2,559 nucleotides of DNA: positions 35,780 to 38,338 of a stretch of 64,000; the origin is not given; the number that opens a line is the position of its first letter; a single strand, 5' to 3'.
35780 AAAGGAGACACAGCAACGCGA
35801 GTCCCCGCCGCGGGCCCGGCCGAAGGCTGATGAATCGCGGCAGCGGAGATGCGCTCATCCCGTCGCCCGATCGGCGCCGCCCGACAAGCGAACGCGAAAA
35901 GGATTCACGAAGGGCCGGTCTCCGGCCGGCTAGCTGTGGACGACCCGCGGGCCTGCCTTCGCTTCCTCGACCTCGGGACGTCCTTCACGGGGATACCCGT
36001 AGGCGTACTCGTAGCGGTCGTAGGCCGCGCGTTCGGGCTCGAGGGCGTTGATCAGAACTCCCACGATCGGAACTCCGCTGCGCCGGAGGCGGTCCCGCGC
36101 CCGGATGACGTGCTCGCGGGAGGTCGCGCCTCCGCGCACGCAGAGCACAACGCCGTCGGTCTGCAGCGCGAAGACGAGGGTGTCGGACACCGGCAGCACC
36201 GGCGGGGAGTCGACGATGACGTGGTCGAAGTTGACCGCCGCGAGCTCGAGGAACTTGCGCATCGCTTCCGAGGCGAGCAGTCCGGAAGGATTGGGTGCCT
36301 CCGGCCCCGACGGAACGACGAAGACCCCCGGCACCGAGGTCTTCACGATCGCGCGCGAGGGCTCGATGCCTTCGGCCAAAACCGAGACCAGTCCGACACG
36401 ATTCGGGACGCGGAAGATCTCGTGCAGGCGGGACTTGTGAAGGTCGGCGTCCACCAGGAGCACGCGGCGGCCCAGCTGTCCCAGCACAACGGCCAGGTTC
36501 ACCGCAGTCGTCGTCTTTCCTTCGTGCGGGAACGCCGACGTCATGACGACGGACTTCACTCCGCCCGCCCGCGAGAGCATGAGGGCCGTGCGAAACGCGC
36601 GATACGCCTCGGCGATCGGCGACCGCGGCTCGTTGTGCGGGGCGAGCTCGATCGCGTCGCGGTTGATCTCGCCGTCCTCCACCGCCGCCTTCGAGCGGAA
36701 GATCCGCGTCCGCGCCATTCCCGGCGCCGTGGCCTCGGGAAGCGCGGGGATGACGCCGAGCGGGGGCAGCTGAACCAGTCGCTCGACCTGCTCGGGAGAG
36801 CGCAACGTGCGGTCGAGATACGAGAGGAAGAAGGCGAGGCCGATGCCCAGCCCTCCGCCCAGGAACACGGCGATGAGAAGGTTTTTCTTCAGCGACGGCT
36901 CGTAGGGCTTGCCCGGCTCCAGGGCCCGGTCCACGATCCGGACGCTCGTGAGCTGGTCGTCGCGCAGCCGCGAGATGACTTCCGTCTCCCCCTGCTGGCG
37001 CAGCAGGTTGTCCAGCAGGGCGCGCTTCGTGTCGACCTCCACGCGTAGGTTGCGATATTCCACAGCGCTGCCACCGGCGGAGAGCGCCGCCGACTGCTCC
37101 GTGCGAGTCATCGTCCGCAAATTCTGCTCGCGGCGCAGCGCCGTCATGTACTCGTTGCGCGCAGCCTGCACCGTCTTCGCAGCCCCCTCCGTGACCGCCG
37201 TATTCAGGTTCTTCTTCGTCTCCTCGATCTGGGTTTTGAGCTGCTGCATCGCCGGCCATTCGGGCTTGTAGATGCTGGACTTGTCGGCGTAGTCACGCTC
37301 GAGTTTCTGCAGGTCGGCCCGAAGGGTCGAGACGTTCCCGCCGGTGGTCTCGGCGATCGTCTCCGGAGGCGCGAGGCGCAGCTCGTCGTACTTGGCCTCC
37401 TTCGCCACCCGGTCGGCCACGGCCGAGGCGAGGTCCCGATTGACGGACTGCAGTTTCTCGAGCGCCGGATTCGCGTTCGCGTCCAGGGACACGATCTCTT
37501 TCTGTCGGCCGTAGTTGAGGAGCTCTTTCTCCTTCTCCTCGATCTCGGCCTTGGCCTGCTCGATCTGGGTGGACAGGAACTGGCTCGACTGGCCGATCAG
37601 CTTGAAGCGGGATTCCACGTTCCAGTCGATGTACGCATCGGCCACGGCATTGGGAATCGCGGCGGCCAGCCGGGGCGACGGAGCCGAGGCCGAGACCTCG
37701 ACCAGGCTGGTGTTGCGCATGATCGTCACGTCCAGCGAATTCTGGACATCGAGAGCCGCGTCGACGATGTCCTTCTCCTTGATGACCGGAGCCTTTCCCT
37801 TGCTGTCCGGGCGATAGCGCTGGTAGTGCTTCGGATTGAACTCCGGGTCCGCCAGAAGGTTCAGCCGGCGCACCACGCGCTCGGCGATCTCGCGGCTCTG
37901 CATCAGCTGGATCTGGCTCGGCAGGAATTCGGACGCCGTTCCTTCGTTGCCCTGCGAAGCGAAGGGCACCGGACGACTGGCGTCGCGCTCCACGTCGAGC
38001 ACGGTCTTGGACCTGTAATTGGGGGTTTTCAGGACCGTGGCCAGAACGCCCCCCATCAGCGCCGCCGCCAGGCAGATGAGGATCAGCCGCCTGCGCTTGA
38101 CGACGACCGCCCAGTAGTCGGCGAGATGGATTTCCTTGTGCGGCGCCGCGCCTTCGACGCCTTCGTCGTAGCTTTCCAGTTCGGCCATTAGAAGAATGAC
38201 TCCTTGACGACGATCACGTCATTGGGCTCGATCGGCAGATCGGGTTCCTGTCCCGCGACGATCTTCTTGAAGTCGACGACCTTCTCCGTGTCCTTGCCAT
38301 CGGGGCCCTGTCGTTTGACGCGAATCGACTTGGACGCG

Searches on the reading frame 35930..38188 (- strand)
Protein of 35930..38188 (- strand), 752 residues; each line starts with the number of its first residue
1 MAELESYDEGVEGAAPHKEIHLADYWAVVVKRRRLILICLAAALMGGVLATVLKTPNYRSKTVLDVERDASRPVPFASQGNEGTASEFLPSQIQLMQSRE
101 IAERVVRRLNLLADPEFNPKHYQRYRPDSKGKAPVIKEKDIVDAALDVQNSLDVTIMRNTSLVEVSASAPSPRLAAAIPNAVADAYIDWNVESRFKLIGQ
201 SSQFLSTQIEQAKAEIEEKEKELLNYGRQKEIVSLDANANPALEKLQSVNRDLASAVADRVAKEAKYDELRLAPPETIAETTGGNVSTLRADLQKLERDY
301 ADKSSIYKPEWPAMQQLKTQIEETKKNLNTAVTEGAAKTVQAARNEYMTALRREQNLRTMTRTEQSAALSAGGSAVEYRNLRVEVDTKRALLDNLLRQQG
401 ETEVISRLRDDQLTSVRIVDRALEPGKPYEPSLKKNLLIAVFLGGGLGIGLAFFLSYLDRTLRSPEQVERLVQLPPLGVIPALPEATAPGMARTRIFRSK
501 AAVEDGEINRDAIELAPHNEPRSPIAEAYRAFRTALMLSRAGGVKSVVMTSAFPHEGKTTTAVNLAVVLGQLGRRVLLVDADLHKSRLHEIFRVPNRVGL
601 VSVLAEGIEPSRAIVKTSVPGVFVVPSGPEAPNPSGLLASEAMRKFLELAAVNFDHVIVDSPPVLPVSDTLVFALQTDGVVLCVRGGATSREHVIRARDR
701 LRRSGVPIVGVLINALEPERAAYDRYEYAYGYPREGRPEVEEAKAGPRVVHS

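Call 7: search_protein_families(library=pfam, proteins=[window:35930-38188:-])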
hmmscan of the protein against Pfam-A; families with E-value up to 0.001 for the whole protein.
window:35930-38188:- (752 aa): 5 families
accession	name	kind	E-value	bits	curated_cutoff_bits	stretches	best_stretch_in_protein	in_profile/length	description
PF02706.20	Wzz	-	3.8e-11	43.6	25.5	1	19-108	2-90/91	Chain length determinant protein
PF13614.12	AAA_31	-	5.5e-11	43.1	27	1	557-669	14-133/177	AAA domain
PF10609.15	ParA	-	1.2e-09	38.4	27.1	1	557-714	16-173/246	NUBPL iron-transfer P-loop NTPase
PF01656.29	CbiA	-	2.6e-08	34.3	25.4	1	556-719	10-86/125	CobQ/CobB/MinD/ParA nucleotide binding domain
PF13807.11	GNVR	-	2.3e-07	31.1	27.7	1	380-454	8-79/82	G-rich domain on putative tyrosine kinase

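Call 9: search_protein_families(library=ncbifam, proteins=[window:35930-38188:-], max_evalue=0.01)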
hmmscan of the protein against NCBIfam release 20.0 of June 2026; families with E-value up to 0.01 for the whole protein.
window:35930-38188:- (752 aa): 19 families
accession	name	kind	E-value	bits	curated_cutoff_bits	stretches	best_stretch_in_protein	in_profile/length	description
TIGR01005.1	eps_transp_fam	subfamily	2.7e-68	230.9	411.7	1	19-731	3-731/754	exopolysaccharide transport protein family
NF007350.0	PRK09841.1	equivalog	2.2e-60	204.6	1248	3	377-732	371-720/726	tyrosine-protein kinase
NF008568.0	PRK11519.1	equivalog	3.4e-54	184.2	1068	2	381-732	375-715/720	tyrosine-protein kinase Wzc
TIGR01007.1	eps_fam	subfamily_domain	2.2e-48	164.5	108.05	1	527-728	1-202/204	polysaccharide biosynthesis tyrosine autokinase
TIGR03017.1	EpsF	equivalog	2e-42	145.5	422.75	1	26-480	7-443/444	chain length determinant protein EpsF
TIGR03018.1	pepcterm_TyrKin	hypoth_equivalog_domain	3.4e-36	124.5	230.65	1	518-714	4-207/207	XrtA-associated tyrosine autokinase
TIGR03029.1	EpsG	equivalog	1.3e-34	119.6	313.8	1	516-714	74-273/274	chain length determinant protein tyrosine kinase EpsG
TIGR03007.1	pepcterm_ChnLen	equivalog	1.7e-32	112.3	278.85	1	146-485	107-465/498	XrtA system polysaccharide chain length determinant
TIGR01969.1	minD_arch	subfamily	1.2e-15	57.4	201.75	1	547-719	3-173/251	cell division ATPase MinD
TIGR01006.1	polys_exp_MPA1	subfamily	2.2e-13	50.2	296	1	413-482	154-223/226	CspC family polysaccharide chain length determinant protein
TIGR01968.1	minD_bact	equivalog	1.8e-10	40.6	212.9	1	546-663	3-121/261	septum site-determining protein MinD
NF041546.1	ParA_partition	equivalog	1.2e-08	34.8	180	1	557-587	12-42/203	ParA family partition ATPase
NF041864.1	EpsV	equivalog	2.7e-08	32.8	800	1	130-477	131-478/484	PCP family exopolysaccharide biosynthesis protein EpsV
NF041136.1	MrpORP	equivalog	2.7e-06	26.9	450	1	556-714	17-176/365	iron-sulfur cluster carrier protein MrpORP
NF008079.0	PRK10818.1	equivalog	5.3e-05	22.7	508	1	547-667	5-127/270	septum site-determining protein MinD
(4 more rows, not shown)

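Call 40: find_homologous_proteins(query=window:35930-38188:-)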
Query window:35930-38188:- (752 aa): 446 proteins with E <= 0.001 among 8000 candidates; the best 120 are listed.
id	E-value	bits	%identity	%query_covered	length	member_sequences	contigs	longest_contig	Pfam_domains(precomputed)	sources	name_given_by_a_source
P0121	0.0e+0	1630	100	100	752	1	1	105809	PF02706.21,PF10609.16,PF01656.30,PF13614.13,PF13807.12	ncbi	-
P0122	0.0e+0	1534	94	100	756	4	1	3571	PF02706.21,PF10609.16,PF01656.30,PF13614.13,PF13807.12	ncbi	-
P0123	0.0e+0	1510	92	100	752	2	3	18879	PF02706.21,PF10609.16,PF01656.30,PF13614.13,PF13807.12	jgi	jgi:succinoglycan biosynthesis transport protein ExoP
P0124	0.0e+0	1341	81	100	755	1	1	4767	PF02706.21,PF10609.16,PF01656.30,PF13614.13,PF13807.12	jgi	-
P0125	0.0e+0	1273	77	100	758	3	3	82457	PF02706.21,PF10609.16,PF01656.30,PF13614.13,PF13807.12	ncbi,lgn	ncbi:MAG: polysaccharide biosynthesis tyrosine autokinase [Thermoanaerobaculia bacterium]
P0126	0.0e+0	1271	77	100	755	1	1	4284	PF02706.21,PF10609.16,PF01656.30,PF13614.13,PF13807.12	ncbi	-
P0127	0.0e+0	1227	75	100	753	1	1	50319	PF02706.21,PF10609.16,PF01656.30,PF13614.13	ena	-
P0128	0.0e+0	1222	75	100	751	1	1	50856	PF02706.21,PF10609.16,PF01656.30,PF13614.13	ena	-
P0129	0.0e+0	1215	74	100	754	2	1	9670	PF02706.21,PF10609.16,PF01656.30,PF13614.13,PF13807.12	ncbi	-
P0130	0.0e+0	1203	75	98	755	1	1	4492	PF02706.21,PF10609.16,PF01656.30,PF13614.13,PF13807.12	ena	-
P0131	0.0e+0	1181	73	98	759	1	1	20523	PF02706.21,PF10609.16,PF01656.30,PF13614.13,PF13807.12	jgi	jgi:capsular exopolysaccharide synthesis family protein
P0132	0.0e+0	1179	73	100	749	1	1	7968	PF02706.21,PF10609.16,PF01656.30,PF13614.13,PF13807.12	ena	-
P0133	0.0e+0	1177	73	96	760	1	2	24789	PF02706.21,PF10609.16,PF01656.30,PF13614.13,PF13807.12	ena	-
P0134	0.0e+0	1177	73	98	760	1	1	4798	PF02706.21,PF10609.16,PF01656.30,PF13614.13,PF13807.12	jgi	jgi:capsular exopolysaccharide synthesis family protein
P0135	0.0e+0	1176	73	100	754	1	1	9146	PF02706.21,PF10609.16,PF01656.30,PF13614.13,PF13807.12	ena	-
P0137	0.0e+0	1175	73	100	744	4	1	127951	PF02706.21,PF10609.16,PF01656.30,PF13614.13,PF13807.12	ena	-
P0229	1.3e-231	789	52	96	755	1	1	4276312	PF02706.21,PF10609.16,PF01656.30,PF13614.13,PF13807.12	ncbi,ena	-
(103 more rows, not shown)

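Call 42: find_encoding_contigs(protein=P0137, flank=10000, max_places=1)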
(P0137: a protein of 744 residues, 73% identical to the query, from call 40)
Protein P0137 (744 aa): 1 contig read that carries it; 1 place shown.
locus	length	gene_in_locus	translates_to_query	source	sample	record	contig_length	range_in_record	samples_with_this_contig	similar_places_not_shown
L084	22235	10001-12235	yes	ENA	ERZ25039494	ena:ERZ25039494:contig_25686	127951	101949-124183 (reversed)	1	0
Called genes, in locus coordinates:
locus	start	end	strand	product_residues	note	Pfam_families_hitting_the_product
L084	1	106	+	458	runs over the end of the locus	-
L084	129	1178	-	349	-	PF01073:3Beta_HSD (weak), PF01370:Epimerase, PF04321:RmlD_sub_bind, PF16363:GDP_Man_Dehyd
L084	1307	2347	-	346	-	-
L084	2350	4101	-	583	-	PF15632:ATPgrasp_Ter, PF01451:LMWPc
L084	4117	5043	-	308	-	PF00763:THF_DHG_CYH, PF02882:THF_DHG_CYH_C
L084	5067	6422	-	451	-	PF04932:Wzy_C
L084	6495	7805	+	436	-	PF07719:TPR_2 (faint), PF13428:TPR_14 (faint), PF14559:TPR_19 (faint)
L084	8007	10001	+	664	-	PF02563:Poly_export, PF10531:SLBB (weak), PF22461:SLBB_2 (weak), PF10531:SLBB (weak)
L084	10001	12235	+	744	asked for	PF02706:Wzz, PF13807:GNVR (faint), PF10609:ParA, PF01656:CbiA, PF13614:AAA_31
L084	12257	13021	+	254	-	PF19567:CpsB_CapC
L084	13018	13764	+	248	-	-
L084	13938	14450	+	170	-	PF02357:NusG (weak)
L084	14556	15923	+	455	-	PF03721:UDPG_MGDP_dh_N, PF00984:UDPG_MGDP_dh, PF03720:UDPG_MGDP_dh_C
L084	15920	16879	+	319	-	PF01073:3Beta_HSD, PF01370:Epimerase, PF02719:Polysacc_synt_2, PF04321:RmlD_sub_bind, PF05368:NmrA, PF07993:NAD_binding_4, PF16363:GDP_Man_Dehyd, PF13460:NAD_binding_10, +1 more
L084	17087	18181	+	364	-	PF00005:ABC_tran, PF13304:AAA_21 (faint), PF14524:Wzt_C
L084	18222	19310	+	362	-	PF04230:PS_pyruv_trans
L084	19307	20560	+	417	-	PF13439:Glyco_transf_4, PF13579:Glyco_trans_4_4, PF20706:GT4-conflict (weak), PF00534:Glycos_transf_1, PF13692:Glyco_trans_1_4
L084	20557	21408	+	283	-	PF01061:ABC2_membrane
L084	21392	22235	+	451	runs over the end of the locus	PF00005:ABC_tran, PF13304:AAA_21 (faint)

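Call 43: find_encoding_contigs(protein=P0229, flank=10000, max_places=1)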
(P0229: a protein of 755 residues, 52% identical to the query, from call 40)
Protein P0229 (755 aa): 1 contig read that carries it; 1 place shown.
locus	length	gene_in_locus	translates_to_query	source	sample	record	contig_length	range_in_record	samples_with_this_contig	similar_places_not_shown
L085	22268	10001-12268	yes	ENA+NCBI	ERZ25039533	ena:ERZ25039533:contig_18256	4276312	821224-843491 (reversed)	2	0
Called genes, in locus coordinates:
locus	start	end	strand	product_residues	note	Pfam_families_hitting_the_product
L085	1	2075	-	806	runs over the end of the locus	PF12704:MacB_PCD, PF02687:FtsX, PF12704:MacB_PCD, PF02687:FtsX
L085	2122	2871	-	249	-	PF00005:ABC_tran, PF13304:AAA_21 (faint)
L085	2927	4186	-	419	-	PF25919:BSH_CusB, PF25984:BSH_YknX (faint), PF26077:BSH_Fcp1 (faint)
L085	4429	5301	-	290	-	PF00763:THF_DHG_CYH, PF02882:THF_DHG_CYH_C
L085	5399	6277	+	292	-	PF03544:TonB_C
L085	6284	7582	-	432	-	PF04932:Wzy_C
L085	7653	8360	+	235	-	-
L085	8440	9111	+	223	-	-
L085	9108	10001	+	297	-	PF02563:Poly_export, PF10531:SLBB (weak), PF22461:SLBB_2, PF10531:SLBB (weak)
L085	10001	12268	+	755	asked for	PF02706:Wzz, PF13807:GNVR (faint), PF01656:CbiA (weak), PF10609:ParA, PF13614:AAA_31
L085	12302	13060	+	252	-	PF19567:CpsB_CapC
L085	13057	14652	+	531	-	-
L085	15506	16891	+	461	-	PF03446:NAD_binding_2, PF03721:UDPG_MGDP_dh_N, PF00984:UDPG_MGDP_dh, PF03720:UDPG_MGDP_dh_C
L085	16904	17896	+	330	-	PF00535:Glycos_transf_2, PF13641:Glyco_tranf_2_3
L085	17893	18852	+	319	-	PF00535:Glycos_transf_2, PF10111:Glyco_tranf_2_2, PF13641:Glyco_tranf_2_3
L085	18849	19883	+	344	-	PF00535:Glycos_transf_2, PF13641:Glyco_tranf_2_3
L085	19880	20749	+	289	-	PF01061:ABC2_membrane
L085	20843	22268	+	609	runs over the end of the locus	PF00005:ABC_tran, PF13304:AAA_21 (faint)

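Call 47: find_encoding_contigs(protein=P0121, flank=10000, max_places=1)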
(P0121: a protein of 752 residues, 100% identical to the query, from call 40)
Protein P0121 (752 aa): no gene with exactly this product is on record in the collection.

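Call 73: search_protein_families(library=pfam, proteins=[L085:13057-14652:+], max_evalue=1)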
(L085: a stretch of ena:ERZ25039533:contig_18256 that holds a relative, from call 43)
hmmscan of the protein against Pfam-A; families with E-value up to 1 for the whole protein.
L085:13057-14652:+ (531 aa): 1 family
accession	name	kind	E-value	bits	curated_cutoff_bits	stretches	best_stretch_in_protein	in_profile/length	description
PF07721.20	TPR_4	-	0.23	12.6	27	1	342-362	5-25/26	Tetratricopeptide repeat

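Call 98: list_cluster_members(proteins=[P0121, P0242, P0001])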
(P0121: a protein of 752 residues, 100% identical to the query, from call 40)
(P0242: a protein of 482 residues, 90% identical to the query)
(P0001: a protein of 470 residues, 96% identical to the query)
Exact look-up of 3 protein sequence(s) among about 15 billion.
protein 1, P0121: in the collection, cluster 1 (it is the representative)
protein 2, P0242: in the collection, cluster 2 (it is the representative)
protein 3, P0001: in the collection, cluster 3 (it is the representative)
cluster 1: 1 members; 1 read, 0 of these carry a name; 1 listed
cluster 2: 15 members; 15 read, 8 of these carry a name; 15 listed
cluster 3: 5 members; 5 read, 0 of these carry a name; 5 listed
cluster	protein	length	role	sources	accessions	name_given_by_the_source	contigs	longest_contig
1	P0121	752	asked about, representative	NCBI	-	-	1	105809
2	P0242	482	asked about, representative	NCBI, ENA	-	-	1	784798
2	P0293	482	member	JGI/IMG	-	hypothetical protein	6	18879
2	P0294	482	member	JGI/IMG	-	hypothetical protein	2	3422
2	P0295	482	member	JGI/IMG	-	O-antigen ligase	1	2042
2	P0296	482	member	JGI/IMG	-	O-antigen ligase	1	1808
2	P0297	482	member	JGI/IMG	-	hypothetical protein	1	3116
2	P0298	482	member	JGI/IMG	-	O-Antigen ligase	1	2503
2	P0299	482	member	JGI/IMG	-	O-antigen ligase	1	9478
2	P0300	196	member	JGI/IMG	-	O-antigen ligase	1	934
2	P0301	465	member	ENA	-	-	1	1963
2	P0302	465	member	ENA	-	-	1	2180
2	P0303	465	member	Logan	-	-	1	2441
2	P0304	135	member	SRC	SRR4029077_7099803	-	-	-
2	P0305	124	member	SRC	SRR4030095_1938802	-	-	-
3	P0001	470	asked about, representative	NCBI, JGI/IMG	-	-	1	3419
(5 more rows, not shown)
